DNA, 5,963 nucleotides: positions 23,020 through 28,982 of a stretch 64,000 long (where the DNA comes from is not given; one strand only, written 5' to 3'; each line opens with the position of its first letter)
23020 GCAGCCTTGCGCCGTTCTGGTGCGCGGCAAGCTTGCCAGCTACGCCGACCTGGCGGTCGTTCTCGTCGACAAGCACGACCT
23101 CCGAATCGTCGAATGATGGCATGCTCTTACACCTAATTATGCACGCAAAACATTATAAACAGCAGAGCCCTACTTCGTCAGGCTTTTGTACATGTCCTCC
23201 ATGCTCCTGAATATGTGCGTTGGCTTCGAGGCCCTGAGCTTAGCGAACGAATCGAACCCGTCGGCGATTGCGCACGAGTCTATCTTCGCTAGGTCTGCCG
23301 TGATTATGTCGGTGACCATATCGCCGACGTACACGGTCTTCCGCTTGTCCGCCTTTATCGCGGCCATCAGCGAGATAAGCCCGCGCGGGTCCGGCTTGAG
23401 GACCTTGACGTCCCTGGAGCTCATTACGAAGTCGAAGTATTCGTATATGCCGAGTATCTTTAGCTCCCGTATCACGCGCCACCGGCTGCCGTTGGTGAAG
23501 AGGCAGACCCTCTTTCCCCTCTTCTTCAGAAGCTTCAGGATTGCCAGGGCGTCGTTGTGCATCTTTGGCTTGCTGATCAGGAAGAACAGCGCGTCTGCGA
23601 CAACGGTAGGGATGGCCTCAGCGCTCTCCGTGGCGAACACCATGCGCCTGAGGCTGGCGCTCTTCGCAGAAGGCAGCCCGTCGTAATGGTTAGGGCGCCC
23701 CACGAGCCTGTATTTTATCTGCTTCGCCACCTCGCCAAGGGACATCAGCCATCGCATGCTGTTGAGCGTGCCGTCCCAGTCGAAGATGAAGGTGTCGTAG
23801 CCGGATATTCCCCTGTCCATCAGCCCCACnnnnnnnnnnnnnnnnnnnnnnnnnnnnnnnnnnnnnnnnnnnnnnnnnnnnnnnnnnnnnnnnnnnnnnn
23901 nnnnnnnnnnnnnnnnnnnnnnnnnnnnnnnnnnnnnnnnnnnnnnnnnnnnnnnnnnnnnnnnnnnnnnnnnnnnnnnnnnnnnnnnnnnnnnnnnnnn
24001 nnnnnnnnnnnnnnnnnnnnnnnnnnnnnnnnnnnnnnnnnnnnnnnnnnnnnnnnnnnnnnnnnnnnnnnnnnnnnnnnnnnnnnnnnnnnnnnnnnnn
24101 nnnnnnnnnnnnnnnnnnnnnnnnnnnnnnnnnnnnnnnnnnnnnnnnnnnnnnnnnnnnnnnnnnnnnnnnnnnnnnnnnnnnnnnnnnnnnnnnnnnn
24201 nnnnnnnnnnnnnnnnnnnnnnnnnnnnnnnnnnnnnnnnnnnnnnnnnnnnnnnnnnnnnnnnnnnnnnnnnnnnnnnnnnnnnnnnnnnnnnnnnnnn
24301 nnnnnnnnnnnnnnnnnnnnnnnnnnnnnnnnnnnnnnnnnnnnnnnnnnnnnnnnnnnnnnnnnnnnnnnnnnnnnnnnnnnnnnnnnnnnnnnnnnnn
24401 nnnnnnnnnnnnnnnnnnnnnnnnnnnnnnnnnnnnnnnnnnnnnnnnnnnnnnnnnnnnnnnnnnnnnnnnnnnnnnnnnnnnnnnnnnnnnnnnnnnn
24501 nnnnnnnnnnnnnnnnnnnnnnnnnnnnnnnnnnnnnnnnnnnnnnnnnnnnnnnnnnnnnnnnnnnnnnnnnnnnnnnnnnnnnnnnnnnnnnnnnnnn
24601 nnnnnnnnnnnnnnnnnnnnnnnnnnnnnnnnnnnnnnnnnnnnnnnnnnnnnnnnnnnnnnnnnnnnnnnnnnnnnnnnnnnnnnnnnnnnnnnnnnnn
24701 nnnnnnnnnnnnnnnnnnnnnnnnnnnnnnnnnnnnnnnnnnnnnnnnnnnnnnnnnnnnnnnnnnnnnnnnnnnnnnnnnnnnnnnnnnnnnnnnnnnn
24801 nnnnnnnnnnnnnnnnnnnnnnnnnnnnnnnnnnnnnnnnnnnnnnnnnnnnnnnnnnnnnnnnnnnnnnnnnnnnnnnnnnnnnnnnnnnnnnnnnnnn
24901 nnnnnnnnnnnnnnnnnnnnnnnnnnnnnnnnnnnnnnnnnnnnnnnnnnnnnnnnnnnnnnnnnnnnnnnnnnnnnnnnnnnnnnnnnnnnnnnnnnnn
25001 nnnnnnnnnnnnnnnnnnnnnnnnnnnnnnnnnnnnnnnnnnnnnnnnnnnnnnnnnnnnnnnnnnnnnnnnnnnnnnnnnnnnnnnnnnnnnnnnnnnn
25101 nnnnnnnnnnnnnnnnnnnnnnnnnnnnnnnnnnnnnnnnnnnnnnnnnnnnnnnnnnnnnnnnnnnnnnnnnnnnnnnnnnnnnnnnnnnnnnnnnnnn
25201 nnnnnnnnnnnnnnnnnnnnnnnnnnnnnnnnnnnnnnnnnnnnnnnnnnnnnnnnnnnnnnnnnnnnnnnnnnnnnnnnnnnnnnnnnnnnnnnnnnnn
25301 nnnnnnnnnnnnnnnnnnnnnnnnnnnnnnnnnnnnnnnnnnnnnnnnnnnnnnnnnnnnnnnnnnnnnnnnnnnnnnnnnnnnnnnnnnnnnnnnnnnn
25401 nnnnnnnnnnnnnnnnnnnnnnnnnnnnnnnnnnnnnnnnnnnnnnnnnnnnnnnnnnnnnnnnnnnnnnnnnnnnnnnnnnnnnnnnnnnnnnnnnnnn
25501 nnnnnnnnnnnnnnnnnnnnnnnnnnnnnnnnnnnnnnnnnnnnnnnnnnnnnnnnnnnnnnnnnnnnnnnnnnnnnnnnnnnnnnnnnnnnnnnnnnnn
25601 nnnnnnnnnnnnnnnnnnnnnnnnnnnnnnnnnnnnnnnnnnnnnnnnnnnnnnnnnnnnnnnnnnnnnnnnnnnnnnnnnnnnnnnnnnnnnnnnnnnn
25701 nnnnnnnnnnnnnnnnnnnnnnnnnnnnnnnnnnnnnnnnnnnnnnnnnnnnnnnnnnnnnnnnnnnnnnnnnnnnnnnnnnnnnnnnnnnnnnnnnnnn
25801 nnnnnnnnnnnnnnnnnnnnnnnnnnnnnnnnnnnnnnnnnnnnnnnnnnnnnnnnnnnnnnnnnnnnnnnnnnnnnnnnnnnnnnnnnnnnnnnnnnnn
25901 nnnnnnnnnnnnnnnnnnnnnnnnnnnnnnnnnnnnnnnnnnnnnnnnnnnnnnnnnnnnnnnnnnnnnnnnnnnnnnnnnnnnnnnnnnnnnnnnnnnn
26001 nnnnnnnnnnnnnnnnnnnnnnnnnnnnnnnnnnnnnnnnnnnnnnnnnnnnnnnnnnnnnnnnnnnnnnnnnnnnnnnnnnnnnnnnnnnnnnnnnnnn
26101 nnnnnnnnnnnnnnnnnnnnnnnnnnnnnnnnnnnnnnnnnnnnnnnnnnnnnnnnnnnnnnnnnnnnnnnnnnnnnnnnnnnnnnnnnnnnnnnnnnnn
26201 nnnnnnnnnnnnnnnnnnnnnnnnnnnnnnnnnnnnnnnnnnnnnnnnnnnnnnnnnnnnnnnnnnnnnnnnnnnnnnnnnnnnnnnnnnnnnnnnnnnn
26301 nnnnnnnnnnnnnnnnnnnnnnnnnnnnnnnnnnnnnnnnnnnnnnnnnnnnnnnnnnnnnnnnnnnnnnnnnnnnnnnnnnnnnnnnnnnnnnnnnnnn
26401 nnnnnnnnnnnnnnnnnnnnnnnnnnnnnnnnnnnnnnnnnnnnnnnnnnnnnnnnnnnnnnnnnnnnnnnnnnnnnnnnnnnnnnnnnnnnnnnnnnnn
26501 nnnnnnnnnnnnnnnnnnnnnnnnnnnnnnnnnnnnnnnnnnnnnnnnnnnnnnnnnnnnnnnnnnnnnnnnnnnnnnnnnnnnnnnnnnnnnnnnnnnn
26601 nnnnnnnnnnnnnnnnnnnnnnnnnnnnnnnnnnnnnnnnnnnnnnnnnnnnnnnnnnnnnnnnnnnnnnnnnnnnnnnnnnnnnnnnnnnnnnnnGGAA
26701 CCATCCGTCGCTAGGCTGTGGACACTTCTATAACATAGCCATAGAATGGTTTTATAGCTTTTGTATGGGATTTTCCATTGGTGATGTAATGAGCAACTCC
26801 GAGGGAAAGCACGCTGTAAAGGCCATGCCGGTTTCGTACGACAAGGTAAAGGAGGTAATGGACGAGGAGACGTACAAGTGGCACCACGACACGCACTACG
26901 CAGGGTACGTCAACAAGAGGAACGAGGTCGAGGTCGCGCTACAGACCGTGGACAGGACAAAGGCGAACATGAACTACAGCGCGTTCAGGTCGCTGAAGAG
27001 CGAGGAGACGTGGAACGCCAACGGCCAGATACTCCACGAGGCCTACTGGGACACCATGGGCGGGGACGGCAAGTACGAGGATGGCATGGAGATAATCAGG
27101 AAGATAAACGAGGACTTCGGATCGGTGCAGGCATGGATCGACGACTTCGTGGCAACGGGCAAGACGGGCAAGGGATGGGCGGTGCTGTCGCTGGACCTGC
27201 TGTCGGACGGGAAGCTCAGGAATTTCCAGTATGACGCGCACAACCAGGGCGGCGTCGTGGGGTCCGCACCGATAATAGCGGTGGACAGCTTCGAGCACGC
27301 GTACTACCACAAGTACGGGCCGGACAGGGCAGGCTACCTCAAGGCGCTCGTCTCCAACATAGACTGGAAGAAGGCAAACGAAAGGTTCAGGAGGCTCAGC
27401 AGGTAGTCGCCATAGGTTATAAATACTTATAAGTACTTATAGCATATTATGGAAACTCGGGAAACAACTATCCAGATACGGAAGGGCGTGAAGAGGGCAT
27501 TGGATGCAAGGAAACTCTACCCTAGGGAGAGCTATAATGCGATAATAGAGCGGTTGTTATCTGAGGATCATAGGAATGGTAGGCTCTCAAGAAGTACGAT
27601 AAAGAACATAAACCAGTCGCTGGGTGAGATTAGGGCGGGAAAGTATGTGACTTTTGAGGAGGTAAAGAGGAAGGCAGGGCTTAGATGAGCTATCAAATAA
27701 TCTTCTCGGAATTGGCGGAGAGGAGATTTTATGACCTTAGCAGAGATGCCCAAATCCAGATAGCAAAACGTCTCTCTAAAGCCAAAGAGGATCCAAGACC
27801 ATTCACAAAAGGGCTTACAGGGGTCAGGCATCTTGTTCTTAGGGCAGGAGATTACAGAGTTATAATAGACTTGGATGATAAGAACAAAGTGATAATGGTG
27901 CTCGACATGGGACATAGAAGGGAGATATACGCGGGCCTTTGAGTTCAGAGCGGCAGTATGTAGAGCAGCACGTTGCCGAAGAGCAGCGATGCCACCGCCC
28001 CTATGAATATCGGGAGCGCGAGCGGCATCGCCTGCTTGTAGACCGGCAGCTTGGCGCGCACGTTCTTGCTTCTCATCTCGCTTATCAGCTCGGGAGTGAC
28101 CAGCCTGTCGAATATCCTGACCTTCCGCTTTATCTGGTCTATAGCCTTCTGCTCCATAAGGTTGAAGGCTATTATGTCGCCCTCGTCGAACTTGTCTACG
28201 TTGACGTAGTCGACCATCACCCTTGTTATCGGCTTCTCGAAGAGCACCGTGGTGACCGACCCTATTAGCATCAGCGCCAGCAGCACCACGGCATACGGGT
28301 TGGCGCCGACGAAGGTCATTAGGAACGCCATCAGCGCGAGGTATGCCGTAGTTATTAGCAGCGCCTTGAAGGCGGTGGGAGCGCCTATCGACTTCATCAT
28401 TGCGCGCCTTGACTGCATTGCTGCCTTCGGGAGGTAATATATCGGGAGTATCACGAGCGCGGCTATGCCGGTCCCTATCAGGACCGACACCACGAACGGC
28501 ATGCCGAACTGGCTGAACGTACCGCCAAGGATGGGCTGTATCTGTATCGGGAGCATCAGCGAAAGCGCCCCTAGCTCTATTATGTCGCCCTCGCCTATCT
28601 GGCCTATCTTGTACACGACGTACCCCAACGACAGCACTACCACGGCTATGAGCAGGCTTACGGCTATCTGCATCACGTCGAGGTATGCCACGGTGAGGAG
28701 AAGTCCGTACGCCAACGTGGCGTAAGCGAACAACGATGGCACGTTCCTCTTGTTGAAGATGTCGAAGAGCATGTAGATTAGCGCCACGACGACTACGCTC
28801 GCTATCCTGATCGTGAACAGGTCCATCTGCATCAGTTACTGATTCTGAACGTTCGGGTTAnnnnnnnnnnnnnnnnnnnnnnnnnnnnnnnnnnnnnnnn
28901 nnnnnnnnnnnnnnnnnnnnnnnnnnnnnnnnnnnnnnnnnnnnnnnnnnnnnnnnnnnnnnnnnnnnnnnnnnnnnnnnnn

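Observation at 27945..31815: Two internally duplicated tandem paralogues of unknown function co-transcribed with the prepilin peptidase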

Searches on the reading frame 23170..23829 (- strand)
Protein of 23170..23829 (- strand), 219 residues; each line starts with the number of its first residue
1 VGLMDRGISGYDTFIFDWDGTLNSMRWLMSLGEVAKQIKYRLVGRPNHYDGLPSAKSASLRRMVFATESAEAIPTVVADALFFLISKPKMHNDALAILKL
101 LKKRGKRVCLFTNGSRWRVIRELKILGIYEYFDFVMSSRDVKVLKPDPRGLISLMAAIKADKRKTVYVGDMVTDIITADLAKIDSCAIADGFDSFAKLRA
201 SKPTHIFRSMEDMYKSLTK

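Call 45: search_protein_families(library=pfam, proteins=[window:23170-23829:-], max_evalue=0.01)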
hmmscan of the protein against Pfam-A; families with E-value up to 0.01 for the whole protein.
window:23170-23829:- (219 aa): 5 families
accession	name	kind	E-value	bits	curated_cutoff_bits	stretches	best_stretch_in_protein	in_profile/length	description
PF13419.12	HAD_2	-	3.3e-20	73.4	23.8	1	15-188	2-178/178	Haloacid dehalogenase-like hydrolase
PF00702.32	Hydrolase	-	1.5e-18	68.4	26.4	1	11-178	1-187/191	haloacid dehalogenase-like hydrolase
PF13242.12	Hydrolase_like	-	7.3e-07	29.5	22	1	145-212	4-74/75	HAD-hyrolase-like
PF12710.13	HAD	-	6.2e-06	27.2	27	1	15-175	2-185/189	haloacid dehalogenase-like hydrolase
PF13344.12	Hydrolase_6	-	0.0013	19.2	27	0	84-129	9-57/101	Haloacid dehalogenase-like hydrolase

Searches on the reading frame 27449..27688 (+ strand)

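Call 3: search_protein_families(library=pfam, proteins=[window:27449-27688:+], max_evalue=0.1)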
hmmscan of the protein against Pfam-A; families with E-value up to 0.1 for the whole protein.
window:27449-27688:+ (79 aa): 2 families
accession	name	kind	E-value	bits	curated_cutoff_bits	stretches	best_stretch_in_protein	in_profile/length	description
PF02697.20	VAPB_antitox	-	7.2e-06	27.1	27.9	1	7-62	2-65/69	Putative antitoxin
PF24434.1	DUF7557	-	0.00057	19.7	25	1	6-38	2-33/45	Family of unknown function (DUF7557)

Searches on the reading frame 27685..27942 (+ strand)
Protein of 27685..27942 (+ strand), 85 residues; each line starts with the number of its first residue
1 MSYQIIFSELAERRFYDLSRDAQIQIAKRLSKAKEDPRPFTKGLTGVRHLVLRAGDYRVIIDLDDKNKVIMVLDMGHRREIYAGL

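Call 3: search_protein_families(library=pfam, proteins=[window:27685-27942:+], max_evalue=0.1)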
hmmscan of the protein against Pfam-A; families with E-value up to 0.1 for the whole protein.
window:27685-27942:+ (85 aa): 2 families
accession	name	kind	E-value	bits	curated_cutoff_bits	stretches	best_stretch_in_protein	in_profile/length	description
PF05016.21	ParE_toxin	-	1.9e-07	32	23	1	5-82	1-89/89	ParE toxin of type II toxin-antitoxin system, parDE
PF01417.26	ENTH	-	0.063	13.8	24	1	25-71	43-88/124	ENTH domain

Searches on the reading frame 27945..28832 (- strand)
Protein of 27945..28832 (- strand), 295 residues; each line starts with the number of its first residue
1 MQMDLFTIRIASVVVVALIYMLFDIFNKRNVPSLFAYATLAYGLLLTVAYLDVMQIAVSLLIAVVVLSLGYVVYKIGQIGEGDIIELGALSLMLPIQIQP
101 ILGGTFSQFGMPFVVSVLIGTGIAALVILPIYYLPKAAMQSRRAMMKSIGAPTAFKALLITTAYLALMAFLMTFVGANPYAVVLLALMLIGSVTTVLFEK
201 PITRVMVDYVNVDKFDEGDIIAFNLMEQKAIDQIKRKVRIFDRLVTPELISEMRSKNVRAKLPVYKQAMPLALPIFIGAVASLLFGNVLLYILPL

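Call 3: search_protein_families(library=pfam, proteins=[window:27945-28832:-], max_evalue=0.1)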
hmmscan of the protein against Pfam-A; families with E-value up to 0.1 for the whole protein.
window:27945-28832:- (295 aa): 2 families
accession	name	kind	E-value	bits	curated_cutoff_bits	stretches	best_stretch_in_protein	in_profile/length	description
PF01478.23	Peptidase_A24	-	0.0024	18.7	26.5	1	14-114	4-89/104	Type IV leader peptidase family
PF06819.16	Arc_PepC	-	0.084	13.5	23.4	1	181-244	3-62/110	Archaeal Peptidase A24 C-terminal Domain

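Call 4: search_protein_families(library=ncbifam, proteins=[window:27945-28832:-], max_evalue=0.1)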
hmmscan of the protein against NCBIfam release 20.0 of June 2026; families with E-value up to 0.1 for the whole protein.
window:27945-28832:- (295 aa): 0 families

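Call 55: search_protein_families(library=padloc, proteins=[window:27945-28832:-], max_evalue=1)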
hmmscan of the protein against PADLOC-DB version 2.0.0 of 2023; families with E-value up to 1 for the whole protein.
window:27945-28832:- (295 aa): 0 families

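Call 65: find_related_loci(query=window:27945-28832:-, collection=genome_contigs, flank=6000)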
Query window:27945-28832:- (295 aa) in genome_contigs; peptide patterns used: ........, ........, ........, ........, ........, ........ (x = any residue, [..] = any of these).
36 stretches matched a pattern, but none encodes a relative of the query by tblastn (E <= 1e-3).
